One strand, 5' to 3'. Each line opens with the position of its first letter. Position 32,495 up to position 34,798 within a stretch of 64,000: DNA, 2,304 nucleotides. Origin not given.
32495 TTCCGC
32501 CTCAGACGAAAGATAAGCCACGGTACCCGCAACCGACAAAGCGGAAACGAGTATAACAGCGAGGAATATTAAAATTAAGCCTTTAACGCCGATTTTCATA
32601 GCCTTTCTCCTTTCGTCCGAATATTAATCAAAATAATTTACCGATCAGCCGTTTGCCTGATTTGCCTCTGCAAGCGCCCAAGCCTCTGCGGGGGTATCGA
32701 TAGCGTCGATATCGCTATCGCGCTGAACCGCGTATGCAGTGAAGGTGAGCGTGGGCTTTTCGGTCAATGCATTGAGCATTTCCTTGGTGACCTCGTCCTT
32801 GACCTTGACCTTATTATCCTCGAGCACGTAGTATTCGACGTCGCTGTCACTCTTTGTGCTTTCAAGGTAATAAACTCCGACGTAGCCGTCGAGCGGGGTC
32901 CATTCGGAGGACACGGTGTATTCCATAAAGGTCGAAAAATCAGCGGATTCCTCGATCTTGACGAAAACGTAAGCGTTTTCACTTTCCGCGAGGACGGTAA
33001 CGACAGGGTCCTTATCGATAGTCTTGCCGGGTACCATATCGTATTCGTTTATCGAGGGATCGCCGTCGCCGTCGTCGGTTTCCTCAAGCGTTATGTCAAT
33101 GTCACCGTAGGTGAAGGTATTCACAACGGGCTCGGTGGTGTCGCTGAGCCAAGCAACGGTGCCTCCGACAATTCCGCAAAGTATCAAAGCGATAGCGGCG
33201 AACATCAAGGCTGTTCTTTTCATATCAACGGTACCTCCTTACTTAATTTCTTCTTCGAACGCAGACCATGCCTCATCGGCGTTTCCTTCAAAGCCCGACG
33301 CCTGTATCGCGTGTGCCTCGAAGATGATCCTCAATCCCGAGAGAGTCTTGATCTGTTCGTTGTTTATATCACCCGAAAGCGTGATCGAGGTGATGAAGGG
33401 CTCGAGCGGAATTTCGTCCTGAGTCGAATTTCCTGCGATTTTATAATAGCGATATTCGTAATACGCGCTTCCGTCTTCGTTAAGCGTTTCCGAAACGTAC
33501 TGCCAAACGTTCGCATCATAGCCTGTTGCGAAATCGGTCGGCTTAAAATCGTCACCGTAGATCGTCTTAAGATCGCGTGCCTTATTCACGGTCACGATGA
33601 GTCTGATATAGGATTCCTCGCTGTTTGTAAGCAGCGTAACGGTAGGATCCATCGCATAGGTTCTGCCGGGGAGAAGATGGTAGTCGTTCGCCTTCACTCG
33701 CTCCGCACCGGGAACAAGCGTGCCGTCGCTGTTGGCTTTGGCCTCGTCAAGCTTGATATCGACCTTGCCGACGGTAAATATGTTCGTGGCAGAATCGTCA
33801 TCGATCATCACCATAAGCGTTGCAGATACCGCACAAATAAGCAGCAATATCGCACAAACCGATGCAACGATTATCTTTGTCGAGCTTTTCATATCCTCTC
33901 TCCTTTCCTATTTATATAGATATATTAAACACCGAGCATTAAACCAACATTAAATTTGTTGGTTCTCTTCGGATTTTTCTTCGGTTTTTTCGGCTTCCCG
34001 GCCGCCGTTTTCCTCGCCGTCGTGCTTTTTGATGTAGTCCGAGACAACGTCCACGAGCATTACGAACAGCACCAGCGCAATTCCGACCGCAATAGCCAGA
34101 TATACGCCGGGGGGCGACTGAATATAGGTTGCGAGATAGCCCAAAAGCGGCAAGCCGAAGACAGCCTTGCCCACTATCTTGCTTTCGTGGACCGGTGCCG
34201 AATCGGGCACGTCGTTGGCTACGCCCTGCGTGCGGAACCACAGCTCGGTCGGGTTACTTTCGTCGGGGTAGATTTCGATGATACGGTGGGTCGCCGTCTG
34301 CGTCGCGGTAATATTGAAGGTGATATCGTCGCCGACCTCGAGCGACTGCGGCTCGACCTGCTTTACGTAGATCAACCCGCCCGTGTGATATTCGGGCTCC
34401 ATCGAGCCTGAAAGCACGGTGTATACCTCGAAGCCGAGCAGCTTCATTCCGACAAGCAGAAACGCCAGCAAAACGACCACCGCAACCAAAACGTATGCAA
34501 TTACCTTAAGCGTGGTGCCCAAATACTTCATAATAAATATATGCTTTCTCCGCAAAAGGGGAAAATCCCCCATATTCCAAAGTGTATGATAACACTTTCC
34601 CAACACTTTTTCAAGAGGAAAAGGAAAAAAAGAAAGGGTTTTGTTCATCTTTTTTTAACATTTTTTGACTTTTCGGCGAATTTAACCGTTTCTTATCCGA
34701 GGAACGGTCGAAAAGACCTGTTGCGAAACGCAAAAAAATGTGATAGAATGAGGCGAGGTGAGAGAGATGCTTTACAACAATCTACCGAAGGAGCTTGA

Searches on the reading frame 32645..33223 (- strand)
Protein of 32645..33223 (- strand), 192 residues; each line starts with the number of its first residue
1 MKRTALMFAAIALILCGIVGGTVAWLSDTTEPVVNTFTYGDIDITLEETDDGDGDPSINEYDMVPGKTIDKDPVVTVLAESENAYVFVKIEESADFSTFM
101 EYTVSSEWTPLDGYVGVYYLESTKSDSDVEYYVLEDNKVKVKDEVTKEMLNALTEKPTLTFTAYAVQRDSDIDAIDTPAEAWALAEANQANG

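Call 14: search_protein_families(library=pfam, proteins=[window:32645-33223:-], max_evalue=1)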
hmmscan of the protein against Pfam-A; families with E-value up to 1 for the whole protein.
window:32645-33223:- (192 aa): 3 families
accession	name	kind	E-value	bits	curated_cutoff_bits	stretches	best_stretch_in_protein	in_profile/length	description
PF12389.13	Peptidase_M73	-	0.0002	21.7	22.5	1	8-72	10-67/196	Camelysin metallo-endopeptidase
PF18452.7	Ig_6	-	0.13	12.5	25.5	1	120-167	38-83/128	Immunoglobulin domain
PF17577.7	ETM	-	0.21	12.6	27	1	59-100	53-93/109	ECORI-T site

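Call 37: search_solved_structures(query=window:32645-33223:-, max_evalue=10, show_alignments=2)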
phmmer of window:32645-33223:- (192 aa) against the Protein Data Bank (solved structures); distinct sequences matched with E-value up to 10: 4.
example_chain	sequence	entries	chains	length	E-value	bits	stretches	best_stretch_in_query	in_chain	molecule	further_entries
6z1v_A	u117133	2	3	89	0.31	13.8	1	6-50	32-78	CD9 antigen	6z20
6rlo_I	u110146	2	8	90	0.32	13.8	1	6-50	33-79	CD9 antigen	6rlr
9dmm_A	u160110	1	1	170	0.79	12.5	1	111-164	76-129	Isoform 2B of GTPase KRas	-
9ouh_A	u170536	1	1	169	1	12.1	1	111-164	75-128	Isoform 2B of GTPase KRas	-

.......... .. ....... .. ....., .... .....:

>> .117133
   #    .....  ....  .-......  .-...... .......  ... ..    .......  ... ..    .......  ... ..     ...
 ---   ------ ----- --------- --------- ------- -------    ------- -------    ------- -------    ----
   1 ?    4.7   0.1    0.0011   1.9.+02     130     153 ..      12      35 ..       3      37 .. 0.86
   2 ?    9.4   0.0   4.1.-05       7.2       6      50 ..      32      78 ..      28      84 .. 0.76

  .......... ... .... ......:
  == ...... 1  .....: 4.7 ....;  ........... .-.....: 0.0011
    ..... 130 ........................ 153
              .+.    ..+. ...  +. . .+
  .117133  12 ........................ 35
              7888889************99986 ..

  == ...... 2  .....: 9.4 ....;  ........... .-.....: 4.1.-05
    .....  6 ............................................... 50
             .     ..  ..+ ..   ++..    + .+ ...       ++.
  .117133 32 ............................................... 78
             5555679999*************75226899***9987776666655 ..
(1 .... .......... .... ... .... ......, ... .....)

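Call 53: find_homologous_proteins(query=window:32645-33223:-, max_evalue=0.00001)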
Query window:32645-33223:- (192 aa): 3475 proteins with E <= 0.00001 among 3540 candidates; the best 120 are listed.
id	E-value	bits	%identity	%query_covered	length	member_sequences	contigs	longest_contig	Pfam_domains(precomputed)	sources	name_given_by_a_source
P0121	1.2e-119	414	100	100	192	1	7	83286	-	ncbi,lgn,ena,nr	ncbi:MAG: SipW-dependent-type signal peptide-containing protein [Clostridia bacterium]|nr:SipW-depen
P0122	1.3e-116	405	97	100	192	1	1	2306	-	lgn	-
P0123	2.9e-69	250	62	99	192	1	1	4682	-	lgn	-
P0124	8.0e-69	249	66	96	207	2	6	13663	-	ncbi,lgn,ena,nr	ncbi:MAG: hypothetical protein UIM53_04445 [Acutalibacteraceae bacterium]|nr:hypothetical protein [A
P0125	2.1e-67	244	62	95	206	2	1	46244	-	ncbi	-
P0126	3.4e-67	244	63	95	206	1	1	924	-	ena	-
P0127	1.1e-66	242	63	96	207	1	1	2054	-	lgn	-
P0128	1.3e-66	242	64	95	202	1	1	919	-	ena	-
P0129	1.4e-66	242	60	99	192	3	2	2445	-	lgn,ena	-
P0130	1.4e-66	241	64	96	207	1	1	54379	-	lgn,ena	-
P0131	1.6e-66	241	63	91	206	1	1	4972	-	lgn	-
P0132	2.0e-66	241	63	95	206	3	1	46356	-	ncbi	-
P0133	4.8e-66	240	64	96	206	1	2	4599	-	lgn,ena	-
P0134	1.2e-65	238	63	96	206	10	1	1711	-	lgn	-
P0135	4.2e-65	237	61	97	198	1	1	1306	-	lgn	-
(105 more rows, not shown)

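Call 55: find_encoding_contigs(protein=P0121, flank=10000, max_places=3)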
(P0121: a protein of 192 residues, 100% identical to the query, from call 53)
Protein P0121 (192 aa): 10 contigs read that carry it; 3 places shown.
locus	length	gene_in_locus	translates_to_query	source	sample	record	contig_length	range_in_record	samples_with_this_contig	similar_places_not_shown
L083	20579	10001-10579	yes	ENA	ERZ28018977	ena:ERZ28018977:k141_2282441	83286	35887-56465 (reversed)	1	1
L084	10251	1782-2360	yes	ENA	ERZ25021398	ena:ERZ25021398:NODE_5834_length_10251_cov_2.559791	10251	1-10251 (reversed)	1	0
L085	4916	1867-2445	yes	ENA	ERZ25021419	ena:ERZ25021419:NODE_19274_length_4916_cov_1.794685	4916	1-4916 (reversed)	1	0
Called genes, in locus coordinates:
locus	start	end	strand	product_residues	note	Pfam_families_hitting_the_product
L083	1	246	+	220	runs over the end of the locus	PF14602:Hexapep_2 (faint), PF00132:Hexapep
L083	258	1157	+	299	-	PF01073:3Beta_HSD, PF01370:Epimerase, PF04321:RmlD_sub_bind, PF16363:GDP_Man_Dehyd, PF02719:Polysacc_synt_2, PF07993:NAD_binding_4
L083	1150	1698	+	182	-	PF00908:dTDP_sugar_isom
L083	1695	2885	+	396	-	PF00535:Glycos_transf_2, PF10111:Glyco_tranf_2_2, PF13641:Glyco_tranf_2_3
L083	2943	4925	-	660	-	-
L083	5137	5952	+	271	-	PF01381:HTH_3, PF12844:HTH_19, PF13443:HTH_26 (weak), PF13560:HTH_31 (weak), PF13174:TPR_6 (faint), PF13432:TPR_16 (faint), PF14559:TPR_19 (faint)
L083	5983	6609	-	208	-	PF04263:TPK_catalytic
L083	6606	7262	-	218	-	PF00702:Hydrolase, PF12710:HAD, PF13419:HAD_2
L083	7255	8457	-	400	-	PF01966:HD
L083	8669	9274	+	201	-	-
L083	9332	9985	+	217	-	-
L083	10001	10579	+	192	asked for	-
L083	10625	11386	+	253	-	-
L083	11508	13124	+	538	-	-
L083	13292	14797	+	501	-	-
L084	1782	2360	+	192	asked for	-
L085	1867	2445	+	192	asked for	-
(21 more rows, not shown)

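Call 58: predict_structure(alignment_id=A4)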
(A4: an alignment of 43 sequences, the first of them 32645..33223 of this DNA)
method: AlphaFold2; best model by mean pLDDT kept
length: 192 residues; sequences in the alignment: 43
mean_pLDDT: 82.0   pTM: 0.75
mean pLDDT of the five models: 82.0, 81.8, 81.5, 78.0, 73.5
residues with pLDDT >= 90: 92; 70-90: 53; 50-70: 38; < 50: 9
segments of 3 or more residues with pLDDT < 50: 15-22
pLDDT, mean of each block of 10 residues (from residue 1): 60 51 60 58 85 80 88 92 93 91 97 96 95 95 92 88 85 76 82 53
secondary structure, 60 per line:
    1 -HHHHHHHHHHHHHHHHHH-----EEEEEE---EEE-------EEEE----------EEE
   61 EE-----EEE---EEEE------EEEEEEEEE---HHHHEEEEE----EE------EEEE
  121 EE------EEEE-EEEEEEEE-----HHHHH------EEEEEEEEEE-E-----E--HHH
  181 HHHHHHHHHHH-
elements in order: H2-19 E25-30 E34-36 E44-47 E58-62 E68-70 E74-77 E84-92 H96-99 E100-104 E117-122 E129-132 E134-141 H147-151 E158-167 H178-191

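Call 64: fold_search(model_id=the predicted structure, library=pdb)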
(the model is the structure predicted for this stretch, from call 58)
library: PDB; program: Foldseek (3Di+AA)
matches with E <= 10: 635; with E <= 0.001: 0
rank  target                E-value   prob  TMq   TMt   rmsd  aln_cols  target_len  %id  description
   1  7ueg_A                3.8e-03  0.89  0.27  0.28  12.3       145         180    7  Cryo-EM of bundling pili from Pyrobaculum calidifontis (released 2022-06-29)
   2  9ifr                  9.0e-03  0.77  0.24  0.33  10.7       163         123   13  CLIPPER domain from the Gram-negative fibrillar adhesin "B9T28_05395 (released 2025-11-26)
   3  5lnd_B                1.6e-02  0.60  0.26  0.36  15.0       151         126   10  Crystal structure of self-complemented MyfA, the major subunit of Myf fimbriae from Yersinia enterocolitica (released 2016-08-24)
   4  3gle_B                2.5e-02  0.06  0.11  0.08  24.4       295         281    8  Crystal Structure of the Major Pilin from Streptococcus pyogenes N168A mutant (released 2009-06-02)
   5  4f8l                  2.8e-02  0.54  0.27  0.35  17.5       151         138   10  X-ray structure of PsaA from Yersinia pestis, in complex with galactose and AEBSF (released 2013-05-22)
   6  3gle_C                2.8e-02  0.47  0.26  0.19   8.5       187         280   12  Crystal Structure of the Major Pilin from Streptococcus pyogenes N168A mutant (released 2009-06-02)
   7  3ugx_B                4.7e-02  0.14  0.18  0.11  18.4       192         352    8  Crystal Structure of Visual Arrestin (released 2012-02-08)
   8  5ln8_B                5.2e-02  0.28  0.23  0.31  15.0       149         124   12  Crystal structure of self-complemented MyfA, the major subunit of Myf fimbriae from Yersinia enterocolitica, in comple (released 2016-08-24)
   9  8sgj_A                5.2e-02  0.20  0.19  0.06  17.3       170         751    8  Cryo-EM structure of human NCX1 in apo inactivated state (released 2023-10-11)
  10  7jtb_B                5.2e-02  0.12  0.17  0.10  19.9       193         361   10  CRYSTAL STRUCTURE OF NATIVE BOVINE ARRESTIN 1 IN COMPLEX WITH INOSITOL HEXAKISPHOSPHATE (released 2021-10-13)
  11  8tqd                  5.6e-02  0.44  0.18  0.17   9.2        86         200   15  NF-Kappa-B1 Bound with a Covalent Inhibitor (released 2024-04-24)
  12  8dj2_A                5.6e-02  0.25  0.21  0.25  19.2       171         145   13  Intramolecular ester bond-containing repeat domain from Chlamydia trachomatis adhesin (released 2023-08-02)
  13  3hrz_B                5.9e-02  0.12  0.19  0.16  22.2       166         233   10  Cobra Venom Factor (CVF) in complex with human factor B (released 2009-07-07)
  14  2yzj_A                6.6e-02  0.06  0.11  0.12  18.8       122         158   10  Crystal structure of dCTP deaminase from Sulfolobus tokodaii (released 2007-11-06)
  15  9dww_P                7.0e-02  0.14  0.19  0.24  11.9       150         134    9  Ternary complex of CRBN-DDB1-PDE6D with FPFT-2216 (released 2025-08-06)
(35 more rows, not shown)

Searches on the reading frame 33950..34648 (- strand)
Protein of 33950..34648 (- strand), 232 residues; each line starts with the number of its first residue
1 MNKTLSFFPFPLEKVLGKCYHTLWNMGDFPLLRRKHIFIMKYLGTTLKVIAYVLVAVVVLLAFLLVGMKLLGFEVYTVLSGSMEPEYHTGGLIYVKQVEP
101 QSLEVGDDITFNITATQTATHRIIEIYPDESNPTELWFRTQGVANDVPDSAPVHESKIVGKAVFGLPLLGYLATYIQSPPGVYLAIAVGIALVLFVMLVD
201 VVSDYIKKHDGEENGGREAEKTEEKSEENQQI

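Call 13: search_protein_families(library=ncbifam, proteins=[window:33950-34648:-], max_evalue=10)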
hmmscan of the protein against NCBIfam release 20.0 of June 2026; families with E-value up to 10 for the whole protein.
window:33950-34648:- (232 aa): 4 families
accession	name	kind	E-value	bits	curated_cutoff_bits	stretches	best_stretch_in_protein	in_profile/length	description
NF046067.1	SigPepSipWBacil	equivalog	2.8e-28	98.8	190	1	49-219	7-182/189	signal peptidase I SipW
TIGR02228.1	sigpep_I_arch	equivalog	1.3e-26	93.3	51.85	1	48-196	5-152/158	signal peptidase I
TIGR02227.1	sigpep_I_bact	equivalog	1.3e-05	25.1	47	1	56-125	3-76/162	signal peptidase I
NF011361.0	PRK14780.1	equivalog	0.053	12.8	199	1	186-226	207-247/263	lipoprotein signal peptidase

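Call 14: search_protein_families(library=pfam, proteins=[window:33950-34648:-], max_evalue=1)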
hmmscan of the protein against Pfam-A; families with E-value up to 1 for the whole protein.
window:33950-34648:- (232 aa): 2 families
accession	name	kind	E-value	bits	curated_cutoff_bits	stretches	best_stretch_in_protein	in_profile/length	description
PF10502.14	Peptidase_S26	-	0.00042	20.7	22.9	1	55-122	6-76/168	Signal peptidase, peptidase S26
PF04932.20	Wzy_C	-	0.041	14.1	31.7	0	38-76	29-67/149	O-Antigen ligase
